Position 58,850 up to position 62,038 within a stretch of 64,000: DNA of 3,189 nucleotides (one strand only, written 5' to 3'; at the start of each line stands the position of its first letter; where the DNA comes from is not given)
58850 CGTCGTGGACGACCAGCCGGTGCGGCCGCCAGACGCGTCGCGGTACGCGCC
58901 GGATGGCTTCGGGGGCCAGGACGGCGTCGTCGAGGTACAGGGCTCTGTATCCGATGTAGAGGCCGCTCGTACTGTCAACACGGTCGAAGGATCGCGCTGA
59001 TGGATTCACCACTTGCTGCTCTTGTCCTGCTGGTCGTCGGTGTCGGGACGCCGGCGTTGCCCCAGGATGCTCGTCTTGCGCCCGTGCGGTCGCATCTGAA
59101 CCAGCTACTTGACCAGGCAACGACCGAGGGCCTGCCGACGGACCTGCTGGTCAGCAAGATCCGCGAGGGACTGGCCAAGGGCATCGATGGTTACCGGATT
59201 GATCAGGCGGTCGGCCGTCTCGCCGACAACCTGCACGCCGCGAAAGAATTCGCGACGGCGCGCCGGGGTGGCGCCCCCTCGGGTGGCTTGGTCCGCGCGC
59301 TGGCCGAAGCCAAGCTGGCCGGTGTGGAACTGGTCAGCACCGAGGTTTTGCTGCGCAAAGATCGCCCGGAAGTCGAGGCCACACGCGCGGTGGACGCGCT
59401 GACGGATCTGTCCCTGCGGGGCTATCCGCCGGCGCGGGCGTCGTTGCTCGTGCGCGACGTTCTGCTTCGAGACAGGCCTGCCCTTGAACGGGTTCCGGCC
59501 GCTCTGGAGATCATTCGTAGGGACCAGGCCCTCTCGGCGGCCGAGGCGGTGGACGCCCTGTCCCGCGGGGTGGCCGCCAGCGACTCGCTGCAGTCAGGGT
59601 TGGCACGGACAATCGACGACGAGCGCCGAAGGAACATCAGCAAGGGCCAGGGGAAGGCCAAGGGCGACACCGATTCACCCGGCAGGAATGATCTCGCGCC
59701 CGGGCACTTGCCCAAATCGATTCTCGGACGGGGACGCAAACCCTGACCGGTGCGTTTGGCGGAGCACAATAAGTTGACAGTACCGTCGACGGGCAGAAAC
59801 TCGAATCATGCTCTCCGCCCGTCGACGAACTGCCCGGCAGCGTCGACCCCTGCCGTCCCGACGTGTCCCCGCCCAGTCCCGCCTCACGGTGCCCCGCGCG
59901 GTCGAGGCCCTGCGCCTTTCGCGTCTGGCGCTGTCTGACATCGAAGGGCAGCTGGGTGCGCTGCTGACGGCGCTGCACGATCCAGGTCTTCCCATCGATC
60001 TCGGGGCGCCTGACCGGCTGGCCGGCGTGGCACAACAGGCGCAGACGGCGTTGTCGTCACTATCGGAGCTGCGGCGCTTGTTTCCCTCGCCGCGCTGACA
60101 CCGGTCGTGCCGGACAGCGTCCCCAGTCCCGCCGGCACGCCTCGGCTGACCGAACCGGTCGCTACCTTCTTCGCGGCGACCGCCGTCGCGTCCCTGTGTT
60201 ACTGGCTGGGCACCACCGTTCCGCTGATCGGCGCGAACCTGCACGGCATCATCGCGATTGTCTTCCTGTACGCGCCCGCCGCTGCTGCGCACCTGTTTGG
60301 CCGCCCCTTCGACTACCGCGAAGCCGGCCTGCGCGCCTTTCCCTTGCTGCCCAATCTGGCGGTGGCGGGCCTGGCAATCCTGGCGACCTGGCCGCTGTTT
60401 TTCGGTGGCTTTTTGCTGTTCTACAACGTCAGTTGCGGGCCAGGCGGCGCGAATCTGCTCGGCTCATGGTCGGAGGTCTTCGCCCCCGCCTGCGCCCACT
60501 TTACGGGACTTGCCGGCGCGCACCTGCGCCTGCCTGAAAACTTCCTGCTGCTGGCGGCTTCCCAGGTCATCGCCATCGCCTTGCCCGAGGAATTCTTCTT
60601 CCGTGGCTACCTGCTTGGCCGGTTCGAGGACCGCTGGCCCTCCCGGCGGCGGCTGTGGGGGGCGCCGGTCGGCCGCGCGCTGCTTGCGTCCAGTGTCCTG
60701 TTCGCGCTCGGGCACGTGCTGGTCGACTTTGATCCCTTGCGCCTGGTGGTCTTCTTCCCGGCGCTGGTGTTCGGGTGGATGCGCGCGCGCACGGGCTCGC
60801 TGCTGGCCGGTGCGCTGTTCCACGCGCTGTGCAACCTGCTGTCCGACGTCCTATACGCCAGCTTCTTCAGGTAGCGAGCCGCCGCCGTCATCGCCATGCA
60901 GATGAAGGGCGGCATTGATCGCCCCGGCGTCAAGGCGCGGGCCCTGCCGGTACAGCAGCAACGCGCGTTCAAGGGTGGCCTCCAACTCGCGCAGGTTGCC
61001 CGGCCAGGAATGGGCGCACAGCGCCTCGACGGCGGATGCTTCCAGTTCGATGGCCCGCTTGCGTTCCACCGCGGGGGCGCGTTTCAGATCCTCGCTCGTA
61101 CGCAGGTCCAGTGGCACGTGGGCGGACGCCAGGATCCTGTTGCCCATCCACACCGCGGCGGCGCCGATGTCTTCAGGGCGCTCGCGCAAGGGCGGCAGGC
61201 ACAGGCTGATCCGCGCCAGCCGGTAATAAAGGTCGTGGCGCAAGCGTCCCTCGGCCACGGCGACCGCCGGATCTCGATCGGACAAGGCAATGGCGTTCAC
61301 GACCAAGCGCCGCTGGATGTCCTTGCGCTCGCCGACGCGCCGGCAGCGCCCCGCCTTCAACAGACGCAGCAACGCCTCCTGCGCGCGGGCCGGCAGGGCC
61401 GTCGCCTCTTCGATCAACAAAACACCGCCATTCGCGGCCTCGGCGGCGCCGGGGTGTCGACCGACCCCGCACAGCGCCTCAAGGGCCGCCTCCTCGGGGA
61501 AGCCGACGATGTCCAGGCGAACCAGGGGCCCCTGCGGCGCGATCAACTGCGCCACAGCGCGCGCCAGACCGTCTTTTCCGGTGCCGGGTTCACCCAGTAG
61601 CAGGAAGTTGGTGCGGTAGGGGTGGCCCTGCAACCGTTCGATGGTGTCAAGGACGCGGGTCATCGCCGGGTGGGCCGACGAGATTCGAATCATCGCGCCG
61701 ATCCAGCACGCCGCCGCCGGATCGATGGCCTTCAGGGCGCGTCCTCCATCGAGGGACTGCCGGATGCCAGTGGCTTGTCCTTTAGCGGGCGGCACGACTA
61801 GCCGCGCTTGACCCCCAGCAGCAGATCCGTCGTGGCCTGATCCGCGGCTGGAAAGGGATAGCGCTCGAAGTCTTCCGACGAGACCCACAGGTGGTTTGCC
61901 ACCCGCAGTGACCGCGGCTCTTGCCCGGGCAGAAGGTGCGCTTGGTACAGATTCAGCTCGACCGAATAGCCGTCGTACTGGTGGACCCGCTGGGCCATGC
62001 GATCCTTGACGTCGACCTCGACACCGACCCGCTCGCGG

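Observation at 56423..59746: ECF sigma / anti-sigma module whose anti-sigma factor and neighbouring secreted protein both carry CBM48 (AMPK-beta/glycogen-binding)-like domains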

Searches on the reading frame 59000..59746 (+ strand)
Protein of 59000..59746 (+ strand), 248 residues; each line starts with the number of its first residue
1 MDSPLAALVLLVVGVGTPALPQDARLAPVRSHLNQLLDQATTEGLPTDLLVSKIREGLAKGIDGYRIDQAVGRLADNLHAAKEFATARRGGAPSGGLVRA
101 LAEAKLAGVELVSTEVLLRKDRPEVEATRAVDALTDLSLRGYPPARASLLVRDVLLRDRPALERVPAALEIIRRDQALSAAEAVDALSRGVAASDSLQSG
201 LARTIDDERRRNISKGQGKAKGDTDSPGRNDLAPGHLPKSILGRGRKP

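Call 41: find_homologous_proteins(query=window:59000-59746:+, max_evalue=0.001)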
Query window:59000-59746:+ (248 aa): 64 proteins with E <= 0.001 among 8000 candidates.
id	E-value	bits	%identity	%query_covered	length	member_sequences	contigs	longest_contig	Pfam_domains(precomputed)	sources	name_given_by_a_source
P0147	4.0e-147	506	100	100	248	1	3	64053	-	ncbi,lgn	-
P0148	6.3e-65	237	55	89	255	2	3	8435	-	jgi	jgi:hypothetical protein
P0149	2.0e-64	236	55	94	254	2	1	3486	-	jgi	jgi:hypothetical protein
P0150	2.8e-64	235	52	96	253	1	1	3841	-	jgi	jgi:hypothetical protein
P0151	1.2e-63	233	57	90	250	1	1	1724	-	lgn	-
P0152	2.3e-62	229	54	90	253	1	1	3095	-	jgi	jgi:hypothetical protein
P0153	4.6e-62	228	56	91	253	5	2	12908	-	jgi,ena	jgi:hypothetical protein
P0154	6.3e-62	227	56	94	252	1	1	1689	-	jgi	-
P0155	1.4e-61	226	55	90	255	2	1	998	-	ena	-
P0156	1.5e-61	226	53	96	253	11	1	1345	-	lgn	-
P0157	2.1e-61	226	54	94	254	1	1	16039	-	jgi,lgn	jgi:hypothetical protein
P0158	2.7e-61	225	51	95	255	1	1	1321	-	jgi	jgi:hypothetical protein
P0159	7.0e-61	224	53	93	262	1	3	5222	-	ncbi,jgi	jgi:hypothetical protein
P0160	8.8e-61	224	54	93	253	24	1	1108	-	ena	-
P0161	1.2e-60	223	55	93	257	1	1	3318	-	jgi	jgi:hypothetical protein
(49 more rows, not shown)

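Call 49: predict_structure(alignment_id=A3)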
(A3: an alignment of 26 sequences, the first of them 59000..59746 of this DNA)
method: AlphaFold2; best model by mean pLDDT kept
length: 248 residues; sequences in the alignment: 26
mean_pLDDT: 88.8   pTM: 0.78
mean pLDDT of the five models: 88.8, 87.6, 87.0, 86.9, 86.9
residues with pLDDT >= 90: 192; 70-90: 8; 50-70: 40; < 50: 8
segments of 3 or more residues with pLDDT < 50: 228-230
pLDDT, mean of each block of 10 residues (from residue 1): 56 68 97 98 96 98 98 98 97 97 97 97 97 98 98 97 98 97 98 97 97 76 53 54 54
secondary structure, 60 per line:
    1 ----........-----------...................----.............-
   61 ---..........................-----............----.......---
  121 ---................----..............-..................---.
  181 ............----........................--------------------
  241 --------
elements in order: H5-12 H24-42 H47-59 H64-89 H95-106 H111-117 H124-139 H144-157 H159-176 H180-192 H197-220

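Call 51: search_protein_families(library=ncbifam, proteins=[window:59000-59746:+], max_evalue=0.1)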
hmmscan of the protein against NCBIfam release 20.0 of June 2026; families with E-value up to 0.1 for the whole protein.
window:59000-59746:+ (248 aa): 0 families

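Call 52: fold_search(model_id=the predicted structure, library=pdb)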
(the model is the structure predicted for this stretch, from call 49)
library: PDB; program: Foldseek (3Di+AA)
matches with E <= 10: 72; with E <= 0.001: 0
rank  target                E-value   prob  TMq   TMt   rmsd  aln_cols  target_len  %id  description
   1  7o9k_A2               3.5e-01  0.60  0.25  0.26   9.0       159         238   15  Human mitochondrial ribosome large subunit assembly intermediate with MTERF4-NSUN4, MRM2, MTG1, the MALSU module, GTP (released 2021-06-30)
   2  9k81_A                3.6e-01  0.44  0.22  0.29  13.4       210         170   20  Cryo-EM structure of designed zinc-induced filament Fiber-n7-Zn1-HEHE-74 (released 2025-10-29)
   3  5cwc                  8.8e-01  0.28  0.23  0.28  13.3       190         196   17  Crystal structure of de novo designed helical repeat protein DHR5 (released 2015-12-16)
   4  4osl_A                9.6e-01  0.33  0.29  0.17  15.1       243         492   14  Crystal structure of TAL effector reveals the recognition between histidine and guanine (released 2014-05-28)
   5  4asu_C                9.6e-01  0.15  0.17  0.10  12.0       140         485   18  F1-ATPase in which all three catalytic sites contain bound nucleotide, with magnesium ion released in the Empty site (released 2012-06-27)
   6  7sqc_1Y               1.3e+00  0.06  0.11  0.10  35.2       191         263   17  Ciliary C1 central pair apparatus isolated from Chlamydomonas reinhardtii (released 2022-04-13)
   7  3m66                  1.3e+00  0.20  0.19  0.18  11.6       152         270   16  Crystal structure of human Mitochondrial Transcription Termination Factor 3 (released 2010-05-05)
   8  5cwg                  1.5e+00  0.12  0.19  0.22  14.0       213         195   14  Crystal structure of de novo designed helical repeat protein DHR10 (released 2015-12-16)
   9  5cwo_A                1.7e+00  0.10  0.19  0.21  13.8       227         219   20  Crystal structure of de novo designed helical repeat protein DHR76 (released 2015-12-16)
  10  8f6r_A                1.8e+00  0.08  0.19  0.20  14.8       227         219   12  CryoEM structure of designed modular protein oligomer C6-79 (released 2023-11-29)
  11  9gvf                  1.9e+00  0.20  0.25  0.29  16.2       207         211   16  Crystal structure of a computationally designed protein (released 2025-10-08)
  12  8v2d_J                1.9e+00  0.15  0.20  0.17  10.5       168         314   18  Computational Designed Nanocage O43_129 (released 2024-03-13)
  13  7rkc_A                2.0e+00  0.08  0.18  0.19  15.3       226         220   15  Computationally designed tunable C2 symmetric tandem repeat homodimer, D_3_633 (released 2022-05-18)
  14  6j5j_A                2.1e+00  0.13  0.18  0.11  12.6       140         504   18  Cryo-EM structure of the mammalian E-state ATP synthase (released 2019-06-26)
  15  8a22_Xb               2.4e+00  0.04  0.11  0.11  13.2       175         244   15  Structure of the mitochondrial ribosome from Polytomella magna (released 2022-11-16)
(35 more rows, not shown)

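Call 73: search_protein_representatives(alignment_id=A3)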
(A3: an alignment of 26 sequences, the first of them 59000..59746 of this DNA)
Query: 26 sequences, 251 profile positions. Proteins with E-value up to 0.001 (for the whole library): 1309; up to 1e-10: 239; up to 1e-30: 78. The best 150 are listed.
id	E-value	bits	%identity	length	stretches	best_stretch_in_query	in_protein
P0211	6.4e-101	353.2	-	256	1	2-247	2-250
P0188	4.3e-94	330.9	-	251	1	1-249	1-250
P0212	4.0e-93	327.7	-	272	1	5-248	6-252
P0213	2.2e-92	325.3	-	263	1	5-250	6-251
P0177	2.6e-84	298.8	-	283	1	9-248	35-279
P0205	1.4e-78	280.1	-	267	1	6-249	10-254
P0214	1.3e-77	276.9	-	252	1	9-246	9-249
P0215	4.2e-75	268.7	-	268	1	9-243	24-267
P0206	4.8e-74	265.2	-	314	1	12-246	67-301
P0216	3.2e-73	262.5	-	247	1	9-242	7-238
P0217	3.6e-73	262.3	-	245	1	14-248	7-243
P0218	2.0e-67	243.5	-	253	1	14-225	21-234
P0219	1.4e-66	240.8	-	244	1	17-236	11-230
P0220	1.4e-66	240.7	-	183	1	72-247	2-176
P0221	3.6e-62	226.3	-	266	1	5-223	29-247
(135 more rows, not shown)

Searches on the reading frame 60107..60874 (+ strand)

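Call 3: search_protein_families(library=pfam, proteins=[window:60107-60874:+], max_evalue=0.1)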
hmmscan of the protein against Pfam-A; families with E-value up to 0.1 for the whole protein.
window:60107-60874:+ (255 aa): 1 family
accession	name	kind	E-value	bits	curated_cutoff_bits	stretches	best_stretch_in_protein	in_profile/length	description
PF02517.21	Rce1-like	-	2.9e-19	69.6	22.4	1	144-245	2-93/93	Type II CAAX prenyl endopeptidase Rce1-like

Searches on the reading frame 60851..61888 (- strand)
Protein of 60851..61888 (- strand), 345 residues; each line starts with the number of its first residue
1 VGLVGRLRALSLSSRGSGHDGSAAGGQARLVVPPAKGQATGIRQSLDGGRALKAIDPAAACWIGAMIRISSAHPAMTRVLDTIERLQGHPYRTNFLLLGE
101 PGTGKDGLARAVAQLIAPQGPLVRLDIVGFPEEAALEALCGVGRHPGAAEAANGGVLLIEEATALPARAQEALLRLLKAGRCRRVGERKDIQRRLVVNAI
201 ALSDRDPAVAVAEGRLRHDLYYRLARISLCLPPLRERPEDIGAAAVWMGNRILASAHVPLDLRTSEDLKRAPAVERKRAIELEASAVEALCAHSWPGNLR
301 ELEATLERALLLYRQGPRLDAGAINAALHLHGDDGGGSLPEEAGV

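Call 3: search_protein_families(library=pfam, proteins=[window:60851-61888:-], max_evalue=0.1)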
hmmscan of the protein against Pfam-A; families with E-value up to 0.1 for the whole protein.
window:60851-61888:- (345 aa): 10 families
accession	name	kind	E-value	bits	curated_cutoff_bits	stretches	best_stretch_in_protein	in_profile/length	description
PF00158.32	Sigma54_activat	-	1.6e-23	83.6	20.2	1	71-229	3-167/168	Sigma-54 interaction domain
PF25601.1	AAA_lid_14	-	3.7e-11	43.1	27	1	275-328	21-74/87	AAA+ ATPase lid domain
PF14532.12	Sigma54_activ_2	-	9.3e-09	36.1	25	1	75-234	6-138/138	Sigma-54 interaction domain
PF07728.20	AAA_5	-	3.5e-06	27.5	22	1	94-207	1-125/139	AAA domain (dynein-related subfamily)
PF01078.27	Mg_chelatase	-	0.00013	21.9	20.3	0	94-119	24-49/207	Magnesium chelatase, subunit ChlI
PF07724.20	AAA_2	-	0.00043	20.8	27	1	93-185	4-107/166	AAA domain (Cdc48 subfamily)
PF00004.35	AAA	-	0.0007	20.5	21.2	1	96-179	2-94/131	ATPase family associated with various cellular activities (AAA)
PF13191.12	AAA_16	-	0.0042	18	32.6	1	77-204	10-104/167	AAA ATPase domain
PF10784.15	Plasmid_stab_B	-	0.019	15.2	25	0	186-211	28-53/72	Plasmid stability protein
PF05673.19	DUF815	-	0.022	14.3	23.8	1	76-125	37-82/249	Protein of unknown function (DUF815)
